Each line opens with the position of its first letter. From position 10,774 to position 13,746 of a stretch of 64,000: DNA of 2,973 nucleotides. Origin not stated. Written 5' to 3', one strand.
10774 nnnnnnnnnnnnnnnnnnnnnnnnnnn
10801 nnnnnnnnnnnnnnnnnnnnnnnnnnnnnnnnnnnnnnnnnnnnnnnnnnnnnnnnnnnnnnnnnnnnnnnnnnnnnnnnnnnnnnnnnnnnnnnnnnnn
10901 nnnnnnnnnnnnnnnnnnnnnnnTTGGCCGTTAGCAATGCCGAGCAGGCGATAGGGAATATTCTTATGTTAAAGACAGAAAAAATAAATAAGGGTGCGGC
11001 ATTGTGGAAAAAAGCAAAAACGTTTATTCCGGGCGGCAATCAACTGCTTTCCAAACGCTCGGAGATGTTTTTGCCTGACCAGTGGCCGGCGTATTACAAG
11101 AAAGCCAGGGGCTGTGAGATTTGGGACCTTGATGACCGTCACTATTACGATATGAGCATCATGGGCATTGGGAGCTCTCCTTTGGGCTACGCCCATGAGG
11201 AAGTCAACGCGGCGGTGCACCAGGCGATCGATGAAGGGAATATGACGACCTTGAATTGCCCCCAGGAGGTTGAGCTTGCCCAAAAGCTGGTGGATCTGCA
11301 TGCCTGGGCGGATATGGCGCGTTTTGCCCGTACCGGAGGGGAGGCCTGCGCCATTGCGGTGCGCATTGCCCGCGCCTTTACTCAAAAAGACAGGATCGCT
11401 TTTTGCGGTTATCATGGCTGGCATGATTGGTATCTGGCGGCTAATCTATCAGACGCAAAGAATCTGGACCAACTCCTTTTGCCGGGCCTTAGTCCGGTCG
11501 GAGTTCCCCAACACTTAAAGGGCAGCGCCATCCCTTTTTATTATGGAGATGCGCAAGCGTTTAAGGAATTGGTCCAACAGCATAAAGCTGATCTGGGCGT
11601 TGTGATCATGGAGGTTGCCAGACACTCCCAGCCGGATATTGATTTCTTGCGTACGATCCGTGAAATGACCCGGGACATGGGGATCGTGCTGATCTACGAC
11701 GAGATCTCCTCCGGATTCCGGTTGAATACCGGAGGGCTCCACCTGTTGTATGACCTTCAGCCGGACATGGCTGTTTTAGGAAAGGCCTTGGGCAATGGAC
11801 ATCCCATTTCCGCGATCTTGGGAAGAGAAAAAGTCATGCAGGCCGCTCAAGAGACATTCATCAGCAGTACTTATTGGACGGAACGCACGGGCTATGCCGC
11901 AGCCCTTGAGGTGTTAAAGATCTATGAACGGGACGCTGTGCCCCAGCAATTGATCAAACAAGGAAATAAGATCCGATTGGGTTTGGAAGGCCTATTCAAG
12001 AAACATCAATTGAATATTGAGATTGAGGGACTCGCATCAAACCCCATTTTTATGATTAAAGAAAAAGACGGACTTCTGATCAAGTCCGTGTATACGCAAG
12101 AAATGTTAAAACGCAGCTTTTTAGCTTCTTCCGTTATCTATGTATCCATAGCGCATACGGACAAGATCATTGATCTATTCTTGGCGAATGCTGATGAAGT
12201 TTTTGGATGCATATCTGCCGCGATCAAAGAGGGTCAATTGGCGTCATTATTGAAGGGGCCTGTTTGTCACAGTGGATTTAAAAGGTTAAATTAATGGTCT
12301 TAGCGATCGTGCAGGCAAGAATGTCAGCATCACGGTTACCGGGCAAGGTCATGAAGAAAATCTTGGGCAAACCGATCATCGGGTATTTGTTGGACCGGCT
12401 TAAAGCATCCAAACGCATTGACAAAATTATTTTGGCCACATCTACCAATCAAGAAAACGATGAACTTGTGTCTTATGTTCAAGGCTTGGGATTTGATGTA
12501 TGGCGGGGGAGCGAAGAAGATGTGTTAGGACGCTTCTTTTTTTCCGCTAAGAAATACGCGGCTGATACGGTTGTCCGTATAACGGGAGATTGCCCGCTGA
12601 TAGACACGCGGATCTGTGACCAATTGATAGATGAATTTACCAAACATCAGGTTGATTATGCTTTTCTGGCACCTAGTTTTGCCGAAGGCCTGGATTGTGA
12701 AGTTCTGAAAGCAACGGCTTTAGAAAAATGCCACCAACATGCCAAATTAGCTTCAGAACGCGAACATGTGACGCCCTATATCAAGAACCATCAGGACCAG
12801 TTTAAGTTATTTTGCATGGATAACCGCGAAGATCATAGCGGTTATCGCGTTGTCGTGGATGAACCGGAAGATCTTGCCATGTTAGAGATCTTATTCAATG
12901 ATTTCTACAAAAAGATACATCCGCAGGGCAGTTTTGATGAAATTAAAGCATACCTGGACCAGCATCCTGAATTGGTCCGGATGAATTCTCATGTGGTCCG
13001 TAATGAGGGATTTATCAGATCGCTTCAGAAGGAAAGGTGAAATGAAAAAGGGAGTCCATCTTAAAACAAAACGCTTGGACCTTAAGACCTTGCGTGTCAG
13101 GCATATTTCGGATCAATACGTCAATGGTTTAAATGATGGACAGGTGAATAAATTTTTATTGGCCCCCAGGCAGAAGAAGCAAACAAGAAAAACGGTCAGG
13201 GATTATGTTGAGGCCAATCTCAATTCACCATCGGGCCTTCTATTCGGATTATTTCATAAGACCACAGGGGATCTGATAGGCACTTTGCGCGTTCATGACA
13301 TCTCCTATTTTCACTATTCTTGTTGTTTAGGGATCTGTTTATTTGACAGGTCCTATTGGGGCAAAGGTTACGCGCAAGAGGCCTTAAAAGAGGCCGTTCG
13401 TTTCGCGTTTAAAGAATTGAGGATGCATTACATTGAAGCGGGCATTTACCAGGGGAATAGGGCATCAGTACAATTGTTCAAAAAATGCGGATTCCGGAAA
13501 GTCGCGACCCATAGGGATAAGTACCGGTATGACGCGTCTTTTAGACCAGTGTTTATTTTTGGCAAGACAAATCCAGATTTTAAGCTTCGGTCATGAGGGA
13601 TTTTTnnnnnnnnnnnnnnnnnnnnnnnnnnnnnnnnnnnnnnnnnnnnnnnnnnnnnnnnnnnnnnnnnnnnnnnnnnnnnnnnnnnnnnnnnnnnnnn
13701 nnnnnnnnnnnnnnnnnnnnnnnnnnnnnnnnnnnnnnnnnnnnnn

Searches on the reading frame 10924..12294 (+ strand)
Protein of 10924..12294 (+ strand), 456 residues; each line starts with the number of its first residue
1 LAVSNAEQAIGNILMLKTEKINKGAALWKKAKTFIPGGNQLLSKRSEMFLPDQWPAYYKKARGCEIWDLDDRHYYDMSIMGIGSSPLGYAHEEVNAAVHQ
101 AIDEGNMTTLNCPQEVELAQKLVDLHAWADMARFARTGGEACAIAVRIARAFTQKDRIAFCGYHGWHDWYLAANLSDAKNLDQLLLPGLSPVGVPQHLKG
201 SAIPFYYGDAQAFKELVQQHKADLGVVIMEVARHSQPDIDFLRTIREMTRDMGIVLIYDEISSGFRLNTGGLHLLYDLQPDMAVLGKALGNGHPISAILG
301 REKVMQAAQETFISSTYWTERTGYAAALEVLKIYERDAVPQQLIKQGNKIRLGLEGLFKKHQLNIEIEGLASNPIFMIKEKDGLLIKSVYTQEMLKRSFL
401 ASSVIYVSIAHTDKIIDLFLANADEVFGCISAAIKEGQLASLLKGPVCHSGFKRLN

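Call 3: search_protein_families(library=pfam, proteins=[window:10924-12294:+], max_evalue=0.001)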
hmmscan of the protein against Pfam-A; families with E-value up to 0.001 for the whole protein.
window:10924-12294:+ (456 aa): 1 family
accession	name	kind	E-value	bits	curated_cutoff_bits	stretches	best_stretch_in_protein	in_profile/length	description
PF00202.27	Aminotran_3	-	2.2e-41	142.3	30.5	1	54-364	9-336/403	Aminotransferase class-III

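Call 4: search_protein_families(library=ncbifam, proteins=[window:10924-12294:+], max_evalue=0.001)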
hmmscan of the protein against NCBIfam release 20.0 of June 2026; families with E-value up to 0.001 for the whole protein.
window:10924-12294:+ (456 aa): 68 families (the best 25 are shown)
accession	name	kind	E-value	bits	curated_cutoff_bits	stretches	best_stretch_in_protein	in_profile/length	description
NF004856.0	PRK06209.1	equivalog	1.4e-75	254.6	486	1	17-456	4-441/450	glutamate-1-semialdehyde 2,1-aminomutase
NF041362.1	GntE_guanitoxin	equivalog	4.9e-60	203.3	525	1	19-382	3-373/426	guanitoxin biosynthesis PLP-dependent transaminase GntE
NF000818.0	PRK00062.1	subfamily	2.2e-59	201.2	398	1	22-427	4-424/429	glutamate-1-semialdehyde 2,1-aminomutase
TIGR00713.1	hemL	equivalog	1.4e-55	188.6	527.3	1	25-382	3-361/423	glutamate-1-semialdehyde 2,1-aminomutase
NF009055.0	PRK12389.1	equivalog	9.5e-46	156.3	637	1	22-372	4-356/431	glutamate-1-semialdehyde 2,1-aminomutase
TIGR00707.1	argD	subfamily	1.9e-32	112.5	410.05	1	54-369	9-320/381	acetylornithine/succinylornithine family transaminase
NF005376.0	PRK06918.1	equivalog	2.2e-30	105.4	676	2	236-376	236-377/451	4-aminobutyrate--2-oxoglutarate transaminase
NF001864.0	PRK00615.1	equivalog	4.6e-29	101.2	706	1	25-306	8-288/433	glutamate-1-semialdehyde aminotransferase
NF002874.0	PRK03244.1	equivalog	6.2e-29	101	457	1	59-359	30-324/399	acetylornithine transaminase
NF005993.0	PRK08117.1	subfamily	5.4e-28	97.8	574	2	236-370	224-359/433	aspartate aminotransferase family protein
NF004426.0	PRK05769.1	equivalog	5.6e-28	97.9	552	1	29-363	15-364/441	acetyl ornithine aminotransferase family protein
NF002325.0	PRK01278.1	subfamily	9.7e-28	96.9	372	1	57-370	16-328/395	acetylornithine transaminase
NF005692.0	PRK07495.1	equivalog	1.4e-27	96.4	724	1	57-369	25-349/425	4-aminobutyrate--2-oxoglutarate transaminase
NF049939.1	HyAminethphonNHLyPbfA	equivalog_domain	2e-27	95.8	525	1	59-369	48-370/442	(R)-1-hydroxy-2-aminoethylphosphonate ammonia-lyase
NF002797.0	PRK02936.1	equivalog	4.7e-27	94.7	496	1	53-369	10-318/385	acetylornithine transaminase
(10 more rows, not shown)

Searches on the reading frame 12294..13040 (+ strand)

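Call 3: search_protein_families(library=pfam, proteins=[window:12294-13040:+], max_evalue=0.001)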
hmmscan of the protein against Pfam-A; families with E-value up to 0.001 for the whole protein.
window:12294-13040:+ (248 aa): 2 families
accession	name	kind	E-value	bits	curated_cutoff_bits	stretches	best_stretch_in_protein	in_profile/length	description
PF02348.25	CTP_transf_3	-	4.6e-32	112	22.6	1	4-198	2-203/217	Cytidylyltransferase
PF12804.13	NTP_transf_3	-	1.9e-06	28.6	27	1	18-149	16-144/160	MobA-like NTP transferase domain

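Call 4: search_protein_families(library=ncbifam, proteins=[window:12294-13040:+], max_evalue=0.001)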
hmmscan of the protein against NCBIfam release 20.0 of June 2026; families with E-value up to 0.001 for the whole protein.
window:12294-13040:+ (248 aa): 13 families
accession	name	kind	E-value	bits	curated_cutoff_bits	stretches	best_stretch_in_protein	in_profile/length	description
NF009905.0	PRK13368.1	subfamily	4.3e-17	62.3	255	1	2-119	3-119/243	3-deoxy-manno-octulosonate cytidylyltransferase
NF003952.0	PRK05450.1-5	subfamily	3.6e-16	59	193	1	2-126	3-128/250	3-deoxy-manno-octulosonate cytidylyltransferase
NF003950.0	PRK05450.1-3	subfamily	8.5e-13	48.2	234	1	2-130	3-131/248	3-deoxy-manno-octulosonate cytidylyltransferase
TIGR00466.1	kdsB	equivalog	3.4e-12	46.3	155.2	1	4-127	5-128/241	3-deoxy-manno-octulosonate cytidylyltransferase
NF003948.0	PRK05450.1-1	equivalog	2.3e-10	40.1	281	1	2-126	6-131/248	3-deoxy-manno-octulosonate cytidylyltransferase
NF001457.0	PRK00317.1-3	equivalog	5.4e-08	32.6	164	1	18-123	19-122/200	molybdenum cofactor guanylyltransferase MobA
TIGR04321.1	spiroSPASM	subfamily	6.4e-08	31.7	250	1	31-229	27-227/510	spiro-SPASM protein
TIGR03584.1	PseF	equivalog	8.5e-08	32.1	205.7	1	3-53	1-51/222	pseudaminic acid cytidylyltransferase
TIGR02665.1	molyb_mobA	equivalog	2e-05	24.7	151.85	1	11-129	10-126/186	molybdenum cofactor guanylyltransferase MobA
NF010937.0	PRK14357.1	equivalog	5.7e-05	22.2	658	1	2-126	5-125/448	bifunctional UDP-N-acetylglucosamine diphosphorylase/glucosamine-1-phosphate N-acetyltransferase GlmU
TIGR00454.1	TIGR00454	hypoth_equivalog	0.00017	21.5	174.7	1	18-118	19-117/183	TIGR00454 family protein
TIGR01173.1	glmU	equivalog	0.0002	20.4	366.85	1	9-120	13-122/452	bifunctional UDP-N-acetylglucosamine diphosphorylase/glucosamine-1-phosphate N-acetyltransferase GlmU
NF045495.1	AdoCbiPCobY_Meth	equivalog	0.0003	20.3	250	0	12-116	11-120/195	adenosylcobinamide-phosphate guanylyltransferase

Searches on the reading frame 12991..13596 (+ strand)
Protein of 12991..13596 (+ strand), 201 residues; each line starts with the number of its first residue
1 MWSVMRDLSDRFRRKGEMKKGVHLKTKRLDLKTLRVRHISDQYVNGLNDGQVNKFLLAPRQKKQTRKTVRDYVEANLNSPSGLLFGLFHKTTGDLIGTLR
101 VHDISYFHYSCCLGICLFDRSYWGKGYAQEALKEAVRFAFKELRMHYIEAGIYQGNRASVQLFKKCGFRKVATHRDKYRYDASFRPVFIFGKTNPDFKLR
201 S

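Call 3: search_protein_families(library=pfam, proteins=[window:12991-13596:+], max_evalue=0.001)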
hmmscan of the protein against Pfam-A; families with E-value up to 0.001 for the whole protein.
window:12991-13596:+ (201 aa): 4 families
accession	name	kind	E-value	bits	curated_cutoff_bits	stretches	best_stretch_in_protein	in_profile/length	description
PF13302.13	Acetyltransf_3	-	3.7e-24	86.4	25.4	1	28-169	1-138/138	Acetyltransferase (GNAT) domain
PF00583.31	Acetyltransf_1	-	5.1e-12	46.5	20.7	1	69-168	21-116/116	Acetyltransferase (GNAT) family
PF13420.13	Acetyltransf_4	-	1.8e-09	38.2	24.3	1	48-179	17-145/155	Acetyltransferase (GNAT) domain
PF13508.13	Acetyltransf_7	-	0.00031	21.5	27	1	93-169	12-83/84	Acetyltransferase (GNAT) domain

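Call 4: search_protein_families(library=ncbifam, proteins=[window:12991-13596:+], max_evalue=0.001)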
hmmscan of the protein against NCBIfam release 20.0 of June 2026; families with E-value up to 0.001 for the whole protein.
window:12991-13596:+ (201 aa): 7 families
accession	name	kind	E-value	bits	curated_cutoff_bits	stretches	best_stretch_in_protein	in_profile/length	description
NF008072.0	PRK10809.1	equivalog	8.1e-09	35.5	190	1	81-197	74-190/194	ribosomal protein S5-alanine N-acetyltransferase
TIGR03585.1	PseH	equivalog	4.1e-08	33.5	93.1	1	91-181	58-146/156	UDP-4-amino-4,6-dideoxy-N-acetyl-beta-L-altrosamine N-acetyltransferase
NF040503.1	resist_ArsN1a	equivalog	3.7e-07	30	170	1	105-190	67-155/159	arsinothricin resistance N-acetyltransferase ArsN1 family A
NF040702.1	ileS_w_GNAT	exception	1.2e-06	26.4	1999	1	29-173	282-422/1100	isoleucine--tRNA ligase, N-acetyltransferase domain-containing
NF000483.1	BlmB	exception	5.1e-06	26.1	625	1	23-193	11-174/301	bleomycin family antibiotic N-acetyltransferase BlmB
NF011709.0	PRK15130.1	equivalog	8.3e-05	22.5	218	1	92-173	65-145/186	spermidine N1-acetyltransferase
NF040504.1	resist_ArsN1b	equivalog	0.00013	21.8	210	1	124-176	90-141/159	arsinothricin resistance N-acetyltransferase ArsN1 family B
